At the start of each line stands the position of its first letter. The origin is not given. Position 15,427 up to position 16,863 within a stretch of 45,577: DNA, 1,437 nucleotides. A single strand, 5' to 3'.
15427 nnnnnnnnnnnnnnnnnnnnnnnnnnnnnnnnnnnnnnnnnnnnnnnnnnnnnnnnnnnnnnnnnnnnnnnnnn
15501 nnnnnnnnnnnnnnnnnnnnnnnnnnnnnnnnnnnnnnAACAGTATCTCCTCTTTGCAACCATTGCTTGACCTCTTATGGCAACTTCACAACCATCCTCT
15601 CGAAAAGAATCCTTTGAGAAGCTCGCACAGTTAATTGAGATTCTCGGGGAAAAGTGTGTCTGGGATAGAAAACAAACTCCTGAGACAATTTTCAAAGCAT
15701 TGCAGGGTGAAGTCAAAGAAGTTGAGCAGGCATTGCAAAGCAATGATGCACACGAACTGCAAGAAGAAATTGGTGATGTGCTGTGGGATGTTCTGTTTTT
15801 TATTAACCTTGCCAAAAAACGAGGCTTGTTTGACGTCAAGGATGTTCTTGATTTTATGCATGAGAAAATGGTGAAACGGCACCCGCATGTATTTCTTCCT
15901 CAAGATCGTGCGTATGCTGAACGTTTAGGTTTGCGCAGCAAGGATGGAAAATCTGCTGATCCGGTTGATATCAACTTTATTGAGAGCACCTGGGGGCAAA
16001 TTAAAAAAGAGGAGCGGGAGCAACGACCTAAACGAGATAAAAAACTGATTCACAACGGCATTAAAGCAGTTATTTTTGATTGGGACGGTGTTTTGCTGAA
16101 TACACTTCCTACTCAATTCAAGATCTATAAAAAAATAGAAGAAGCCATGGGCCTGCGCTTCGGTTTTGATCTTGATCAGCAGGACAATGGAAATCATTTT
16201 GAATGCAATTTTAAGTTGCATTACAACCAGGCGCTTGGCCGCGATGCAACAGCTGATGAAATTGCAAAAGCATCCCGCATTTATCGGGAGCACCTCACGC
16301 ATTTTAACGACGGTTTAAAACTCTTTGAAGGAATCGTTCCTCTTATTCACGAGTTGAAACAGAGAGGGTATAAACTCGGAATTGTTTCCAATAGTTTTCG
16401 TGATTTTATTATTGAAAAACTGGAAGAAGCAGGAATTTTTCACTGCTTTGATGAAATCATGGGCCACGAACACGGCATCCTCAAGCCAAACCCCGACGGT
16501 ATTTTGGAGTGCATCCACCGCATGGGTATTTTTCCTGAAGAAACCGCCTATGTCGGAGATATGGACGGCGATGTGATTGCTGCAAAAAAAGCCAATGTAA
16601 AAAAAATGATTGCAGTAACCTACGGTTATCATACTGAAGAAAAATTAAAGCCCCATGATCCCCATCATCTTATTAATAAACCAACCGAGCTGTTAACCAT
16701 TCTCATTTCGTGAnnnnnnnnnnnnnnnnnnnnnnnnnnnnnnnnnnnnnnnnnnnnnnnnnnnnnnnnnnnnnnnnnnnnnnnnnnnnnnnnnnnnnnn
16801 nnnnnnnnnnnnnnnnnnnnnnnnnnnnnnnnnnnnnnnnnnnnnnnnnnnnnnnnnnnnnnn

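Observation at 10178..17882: Hsp70 operon expanded with nucleotide-signalling genes and flanked by an alarmone synthetase: a candidate integrated stress module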

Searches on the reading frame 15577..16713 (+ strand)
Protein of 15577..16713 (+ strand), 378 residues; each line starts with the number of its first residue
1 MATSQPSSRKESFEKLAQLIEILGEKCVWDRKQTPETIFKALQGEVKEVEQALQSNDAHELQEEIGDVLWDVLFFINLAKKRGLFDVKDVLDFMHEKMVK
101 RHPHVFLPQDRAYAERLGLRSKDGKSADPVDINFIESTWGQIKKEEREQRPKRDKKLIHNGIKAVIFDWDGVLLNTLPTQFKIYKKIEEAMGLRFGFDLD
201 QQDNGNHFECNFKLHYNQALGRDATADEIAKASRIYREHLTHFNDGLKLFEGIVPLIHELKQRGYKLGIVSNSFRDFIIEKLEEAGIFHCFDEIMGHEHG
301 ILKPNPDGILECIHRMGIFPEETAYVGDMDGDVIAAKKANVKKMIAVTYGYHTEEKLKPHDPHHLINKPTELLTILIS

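Call 3: search_protein_families(library=pfam, proteins=[window:15577-16713:+], max_evalue=0.01)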
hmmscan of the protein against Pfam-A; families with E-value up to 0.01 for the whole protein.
window:15577-16713:+ (378 aa): 6 families
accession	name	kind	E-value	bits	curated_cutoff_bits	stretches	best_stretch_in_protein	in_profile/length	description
PF13419.12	HAD_2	-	2.8e-32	112.7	23.8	1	165-343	1-175/178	Haloacid dehalogenase-like hydrolase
PF00702.32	Hydrolase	-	6.2e-26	92.4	26.4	1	162-340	1-191/191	haloacid dehalogenase-like hydrolase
PF03819.22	MazG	-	4.7e-23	81.7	22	1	33-106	1-74/74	MazG nucleotide pyrophosphohydrolase domain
PF13242.12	Hydrolase_like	-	3e-07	30.7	22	1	303-368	4-71/75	HAD-hyrolase-like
PF12710.13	HAD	-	1.7e-06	29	27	1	165-335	1-187/189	haloacid dehalogenase-like hydrolase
PF06888.18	Put_Phosphatase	-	4.3e-05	23.5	27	0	246-295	69-120/234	Putative Phosphatase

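Call 4: search_protein_families(library=ncbifam, proteins=[window:15577-16713:+], max_evalue=0.01)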
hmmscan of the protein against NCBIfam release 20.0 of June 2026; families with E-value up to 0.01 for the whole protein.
window:15577-16713:+ (378 aa): 50 families (the best 25 are shown)
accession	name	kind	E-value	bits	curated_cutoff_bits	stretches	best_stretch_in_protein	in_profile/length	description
NF007113.1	PRK09562.1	equivalog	8.8e-29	100.9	208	1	13-165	2-124/251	nucleoside triphosphate pyrophosphohydrolase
NF009695.0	PRK13222.1-2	equivalog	3.8e-27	95.2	225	1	161-376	5-222/226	phosphoglycolate phosphatase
NF009804.0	PRK13288.1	equivalog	8.1e-27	94.1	218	1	162-376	3-210/215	pyrophosphatase PpaX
TIGR02253.1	CTE7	subfamily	3.9e-26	92.2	169.75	1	162-373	2-221/221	TIGR02253 family HAD-type hydrolase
NF052436.1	YabN_Meth_PPase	exception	1.1e-25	90.6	525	1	7-114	225-334/486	bifunctional methyltransferase/pyrophosphohydrolase YabN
TIGR00444.1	mazG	subfamily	1.5e-22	80.4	148.3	1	26-155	11-122/248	MazG family protein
NF009697.0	PRK13222.1-4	equivalog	7e-19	68.1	327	1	160-376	5-222/232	phosphoglycolate phosphatase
NF008986.0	PRK12333.1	equivalog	2.3e-18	66.9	292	1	26-115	16-105/204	nucleoside triphosphate pyrophosphohydrolase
TIGR02009.1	PGMB-YQAB-SF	subfamily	2.9e-18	66.7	153.35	1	162-342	1-182/186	beta-phosphoglucomutase family hydrolase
TIGR01449.2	PGP_bact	equivalog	4.1e-18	65.7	180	1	225-376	61-213/213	phosphoglycolate phosphatase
NF053653.1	InDiPhoBT2121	equivalog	8.7e-16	58.1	245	1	162-371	1-210/216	inorganic diphosphatase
TIGR01990.1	bPGM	equivalog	9.1e-16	58.4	189.4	1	162-342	1-182/187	beta-phosphoglucomutase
NF009694.0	PRK13222.1-1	equivalog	1.1e-15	57.7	415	1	243-375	106-238/252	phosphoglycolate phosphatase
NF008087.0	PRK10826.1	equivalog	1.6e-15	57.4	191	1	159-346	4-191/222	hexitol phosphatase HxpB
NF008988.0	PRK12334.1-4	equivalog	3.1e-15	55.9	501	1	16-115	136-237/335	nucleoside triphosphate pyrophosphohydrolase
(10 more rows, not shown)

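Call 8: find_homologous_proteins(query=window:15577-16713:+, max_evalue=1e-10)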
Query window:15577-16713:+ (378 aa): 160 proteins with E <= 1e-10 among 3932 candidates; the best 120 are listed.
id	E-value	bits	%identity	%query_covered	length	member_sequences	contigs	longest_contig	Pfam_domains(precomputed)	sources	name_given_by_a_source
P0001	3.7e-255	864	100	100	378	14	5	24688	PF13419.13,PF03819.23,PF00702.33,PF13242.13,PF12710.14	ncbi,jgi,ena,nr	ncbi:TPA: HAD-IA family hydrolase [Candidatus Woesearchaeota archaeon]|nr:HAD-IA family hydrolase [C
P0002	2.8e-132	460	57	97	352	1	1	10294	PF13419.13,PF03819.23,PF00702.33,PF13242.13,PF12710.14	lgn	-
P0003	6.5e-106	373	88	54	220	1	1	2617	PF13419.13,PF03819.23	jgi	-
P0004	1.2e-70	257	40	97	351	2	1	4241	PF13419.13,PF03819.23,PF00702.33,PF13242.13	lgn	-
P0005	1.3e-70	257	40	96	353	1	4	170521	PF13419.13,PF03819.23,PF00702.33,PF13242.13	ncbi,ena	-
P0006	4.4e-68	248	39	97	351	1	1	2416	PF13419.13,PF03819.23,PF00702.33,PF13242.13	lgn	-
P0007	4.8e-68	248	39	98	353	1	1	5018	PF13419.13,PF03819.23,PF00702.33,PF13242.13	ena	-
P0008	1.5e-66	243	40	96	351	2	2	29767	PF13419.13,PF03819.23,PF00702.33,PF13242.13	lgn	-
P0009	7.1e-56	208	35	96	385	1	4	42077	PF13419.13,PF03819.23,PF00702.33,PF13242.13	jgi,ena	-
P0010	5.2e-53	199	33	97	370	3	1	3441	PF13419.13,PF03819.23,PF00702.33,PF06888.19,PF12710.14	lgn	-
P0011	2.0e-44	170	41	57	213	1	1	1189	PF13419.13,PF00702.33,PF13242.13,PF06888.19,PF12710.14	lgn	-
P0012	2.7e-40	157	40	57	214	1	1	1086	PF13419.13,PF00702.33,PF13242.13,PF06888.19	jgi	jgi:HAD superfamily hydrolase (TIGR01662 family)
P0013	6.7e-40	156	38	56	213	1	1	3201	PF13419.13,PF00702.33,PF13242.13,PF12710.14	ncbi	-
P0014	6.6e-39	152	38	57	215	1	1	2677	PF13419.13,PF00702.33,PF13242.13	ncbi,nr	ncbi:MAG: HAD family hydrolase [Nanoarchaeota archaeon]|nr:HAD family hydrolase [Nanoarchaeota archa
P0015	1.7e-33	134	37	57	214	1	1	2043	PF13419.13,PF00702.33,PF13242.13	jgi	-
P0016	2.5e-31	127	35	56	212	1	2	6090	PF13419.13,PF00702.33,PF13242.13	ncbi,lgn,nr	ncbi:HAD family hydrolase [Candidatus Woesearchaeota archaeon]|nr:HAD family hydrolase [Candidatus W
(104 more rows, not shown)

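Call 11: find_encoding_contigs(protein=P0002, flank=10000, max_places=3)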
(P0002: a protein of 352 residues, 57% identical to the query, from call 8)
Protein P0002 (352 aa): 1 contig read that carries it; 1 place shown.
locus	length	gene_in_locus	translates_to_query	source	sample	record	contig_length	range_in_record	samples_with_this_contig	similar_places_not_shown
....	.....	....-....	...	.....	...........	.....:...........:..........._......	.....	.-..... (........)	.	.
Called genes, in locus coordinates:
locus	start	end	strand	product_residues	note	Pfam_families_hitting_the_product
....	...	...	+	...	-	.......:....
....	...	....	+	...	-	-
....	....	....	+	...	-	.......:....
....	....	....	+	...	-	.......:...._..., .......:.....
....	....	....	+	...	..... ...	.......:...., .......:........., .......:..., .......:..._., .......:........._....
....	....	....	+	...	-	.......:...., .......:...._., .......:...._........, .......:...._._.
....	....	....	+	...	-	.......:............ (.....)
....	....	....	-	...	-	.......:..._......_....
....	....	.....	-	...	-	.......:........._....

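Call 12: find_encoding_contigs(protein=P0005, flank=10000, max_places=3)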
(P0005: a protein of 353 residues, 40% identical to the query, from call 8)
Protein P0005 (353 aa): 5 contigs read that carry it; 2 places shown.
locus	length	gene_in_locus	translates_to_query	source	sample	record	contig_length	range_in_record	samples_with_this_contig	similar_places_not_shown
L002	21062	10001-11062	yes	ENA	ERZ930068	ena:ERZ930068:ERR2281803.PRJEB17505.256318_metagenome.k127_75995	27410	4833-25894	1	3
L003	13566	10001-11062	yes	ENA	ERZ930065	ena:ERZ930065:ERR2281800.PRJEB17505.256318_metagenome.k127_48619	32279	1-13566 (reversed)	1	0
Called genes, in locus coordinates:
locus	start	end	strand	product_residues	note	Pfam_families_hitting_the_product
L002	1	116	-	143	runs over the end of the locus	PF03852:Vsr, PF18741:MTES_1575 (faint), PF04480:DUF559 (weak)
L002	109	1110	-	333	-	PF00145:DNA_methylase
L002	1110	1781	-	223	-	PF12705:PDDEXK_1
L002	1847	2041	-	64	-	PF13412:HTH_24, PF01022:HTH_5 (weak), PF08279:HTH_11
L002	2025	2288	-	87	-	-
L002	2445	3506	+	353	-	PF01609:DDE_Tnp_1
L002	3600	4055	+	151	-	PF01025:GrpE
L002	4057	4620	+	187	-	PF03692:CxxCxxCC (weak)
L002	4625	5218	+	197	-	PF01928:CYTH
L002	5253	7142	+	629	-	PF00012:HSP70, PF06723:MreB_Mbl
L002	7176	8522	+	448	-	PF00391:PEP-utilizers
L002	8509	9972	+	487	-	PF00391:PEP-utilizers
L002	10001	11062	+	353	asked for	PF03819:MazG, PF00702:Hydrolase, PF13419:HAD_2, PF13242:Hydrolase_like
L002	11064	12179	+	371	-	PF00226:DnaJ, PF01556:DnaJ_C, PF00684:DnaJ_CXXCXGXG, PF27439:DnaJ_C_2 (weak)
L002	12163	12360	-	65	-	-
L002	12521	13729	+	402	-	PF00156:Pribosyltran (weak)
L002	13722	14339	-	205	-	PF01467:CTP_transf_like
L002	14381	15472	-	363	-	-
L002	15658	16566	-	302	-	PF01944:SpoIIM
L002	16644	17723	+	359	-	PF01259:SAICAR_synt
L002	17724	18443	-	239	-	-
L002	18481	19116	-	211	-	PF00827:Ribosomal_L15e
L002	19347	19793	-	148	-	PF13404:HTH_AsnC-type, PF13412:HTH_24, PF08279:HTH_11 (weak), PF22451:NirdL-like_HTH (weak), PF01037:AsnC_trans_reg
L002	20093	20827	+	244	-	-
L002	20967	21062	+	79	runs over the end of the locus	PF04014:MazE_antitoxin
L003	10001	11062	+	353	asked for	PF03819:MazG, PF00702:Hydrolase, PF13419:HAD_2, PF13242:Hydrolase_like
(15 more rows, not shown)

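Call 13: find_encoding_contigs(protein=P0009, flank=10000, max_places=3)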
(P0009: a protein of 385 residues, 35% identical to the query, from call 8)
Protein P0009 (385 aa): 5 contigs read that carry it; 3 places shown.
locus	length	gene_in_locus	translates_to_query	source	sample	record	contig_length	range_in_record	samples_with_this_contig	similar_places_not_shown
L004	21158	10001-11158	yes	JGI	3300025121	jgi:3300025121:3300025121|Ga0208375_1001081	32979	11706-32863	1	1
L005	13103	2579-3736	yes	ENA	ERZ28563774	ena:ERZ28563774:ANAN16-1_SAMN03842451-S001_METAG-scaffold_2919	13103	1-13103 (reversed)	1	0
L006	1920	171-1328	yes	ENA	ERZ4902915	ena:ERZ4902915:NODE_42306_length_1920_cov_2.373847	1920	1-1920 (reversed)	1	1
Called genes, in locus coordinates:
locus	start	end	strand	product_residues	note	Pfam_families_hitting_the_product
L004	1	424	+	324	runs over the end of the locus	PF25145:NfeD1b_N (weak), PF01343:Peptidase_S49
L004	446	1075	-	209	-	-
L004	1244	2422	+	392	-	-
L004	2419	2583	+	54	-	-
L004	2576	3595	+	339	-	PF00723:Glyco_hydro_15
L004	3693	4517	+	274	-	-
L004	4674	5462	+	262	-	-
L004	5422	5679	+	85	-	-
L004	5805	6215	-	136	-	PF12840:HTH_20 (weak), PF01022:HTH_5 (weak), PF13412:HTH_24 (faint)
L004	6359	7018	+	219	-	PF01025:GrpE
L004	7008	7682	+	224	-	PF03692:CxxCxxCC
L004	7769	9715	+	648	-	PF00012:HSP70, PF06723:MreB_Mbl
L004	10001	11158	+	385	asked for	PF03819:MazG, PF00702:Hydrolase, PF13419:HAD_2, PF13242:Hydrolase_like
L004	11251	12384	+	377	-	PF00226:DnaJ, PF01556:DnaJ_C, PF27659:CHP02642 (faint), PF00684:DnaJ_CXXCXGXG, PF27439:DnaJ_C_2 (weak)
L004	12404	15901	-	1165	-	PF02463:SMC_N, PF13175:AAA_15, PF13304:AAA_21 (weak), PF13476:AAA_23, PF06470:SMC_hinge, PF13304:AAA_21 (weak)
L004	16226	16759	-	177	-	PF04326:SLFN_AlbA_2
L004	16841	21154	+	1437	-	-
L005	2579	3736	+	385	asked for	PF03819:MazG, PF00702:Hydrolase, PF13419:HAD_2, PF13242:Hydrolase_like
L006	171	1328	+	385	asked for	PF03819:MazG, PF00702:Hydrolase, PF13419:HAD_2, PF13242:Hydrolase_like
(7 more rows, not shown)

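Call 43: search_protein_families(library=padloc, proteins=[window:15577-16713:+], max_evalue=0.01)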
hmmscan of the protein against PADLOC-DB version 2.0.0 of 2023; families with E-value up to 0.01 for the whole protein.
window:15577-16713:+ (378 aa): 1 family
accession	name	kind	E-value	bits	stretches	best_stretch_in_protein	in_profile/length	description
PDLC03008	Hydrolase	-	1.7e-06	25.8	1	302-355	178-232/288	-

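Call 69: search_solved_structures(query=window:15577-16713:+, max_evalue=0.00001, show_alignments=0)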
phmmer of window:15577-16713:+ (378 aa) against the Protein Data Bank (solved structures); distinct sequences matched with E-value up to 0.00001: 45.
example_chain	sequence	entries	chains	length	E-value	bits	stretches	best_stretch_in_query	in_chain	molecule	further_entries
3cra_A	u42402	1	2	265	1.7e-15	60.4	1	25-110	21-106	Protein mazG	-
3crc_A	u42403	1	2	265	6.1e-15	58.5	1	25-110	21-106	Protein mazG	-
2hi0_A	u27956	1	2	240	4.1e-14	55.8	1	225-367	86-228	Putative phosphoglycolate phosphatase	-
3kbb_A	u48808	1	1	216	5e-14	55.5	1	163-376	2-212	Phosphorylated carbohydrates phosphatase TM_1254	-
2yxh_A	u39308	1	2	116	1.3e-13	54.1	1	14-110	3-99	MazG-related protein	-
2nyv_A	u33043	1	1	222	5e-13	52.2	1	163-375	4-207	Phosphoglycolate phosphatase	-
2yy6_A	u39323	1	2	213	7e-13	51.7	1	165-375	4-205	phosphoglycolate phosphatase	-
3quc_A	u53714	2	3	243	1.7e-12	50.5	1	160-347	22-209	INORGANIC PYROPHOSPHATASE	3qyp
3d6j_A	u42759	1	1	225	4.1e-12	49.2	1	225-372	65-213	Putative haloacid dehalogenase-like hydrolase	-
2hsz_A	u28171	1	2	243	5e-12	48.9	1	163-366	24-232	novel predicted phosphatase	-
3r9k_A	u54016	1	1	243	8.2e-12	48.2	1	160-347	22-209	Putative beta-phosphoglucomutase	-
3qu2_A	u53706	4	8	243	1.1e-11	47.8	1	160-347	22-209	INORGANIC PYROPHOSPHATASE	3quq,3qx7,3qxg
3qub_A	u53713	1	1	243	2.1e-11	46.9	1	160-347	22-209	INORGANIC PYROPHOSPHATASE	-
2ybd_A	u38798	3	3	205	4.5e-11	45.8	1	226-343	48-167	HYDROLASE, HALOACID DEHALOGENASE-LIKE FAMILY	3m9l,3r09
3qu5_A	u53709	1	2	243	5.7e-11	45.5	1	160-347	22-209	INORGANIC PYROPHOSPHATASE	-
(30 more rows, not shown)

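Call 70: search_protein_representatives(protein=window:15577-16713:+)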
Query: 378 residues. Proteins with E-value up to 0.001 (for the whole library): 31151; up to 1e-10: 4461; up to 1e-30: 32. The best 150 are listed.
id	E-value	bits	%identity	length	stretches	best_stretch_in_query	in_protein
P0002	8.9e-133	459.6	59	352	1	10-376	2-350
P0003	2.1e-106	372.8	89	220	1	1-201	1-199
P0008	4.8e-67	243.2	43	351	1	11-374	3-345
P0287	2.2e-57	211.4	38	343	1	24-373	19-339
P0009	2.2e-56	208.1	37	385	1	10-374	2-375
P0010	1.7e-53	198.7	34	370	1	11-375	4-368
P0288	2.7e-43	165.1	42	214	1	163-373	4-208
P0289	5.8e-43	164.0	41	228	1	161-373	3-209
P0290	3.9e-42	161.2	46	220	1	162-376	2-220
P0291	6.2e-38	147.4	40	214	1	162-373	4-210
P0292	3.8e-37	144.8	39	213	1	162-373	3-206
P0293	2.4e-35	138.9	41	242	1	159-376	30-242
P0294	2.8e-35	138.7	38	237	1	159-376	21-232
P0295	1.2e-34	136.6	39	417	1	158-368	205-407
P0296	1.2e-34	136.6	39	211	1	164-373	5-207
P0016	8.0e-32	127.3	36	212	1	161-374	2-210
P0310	2.9e-31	125.5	31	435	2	163-375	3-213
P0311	6.8e-31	124.2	38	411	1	162-373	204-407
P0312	7.8e-31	124.0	31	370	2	162-367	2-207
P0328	6.2e-27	111.2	36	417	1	162-377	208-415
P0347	1.8e-23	99.8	37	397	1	159-370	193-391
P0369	1.2e-20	90.5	30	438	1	121-357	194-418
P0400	2.1e-19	86.4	33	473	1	154-376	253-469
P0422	9.2e-19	84.3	31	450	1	161-376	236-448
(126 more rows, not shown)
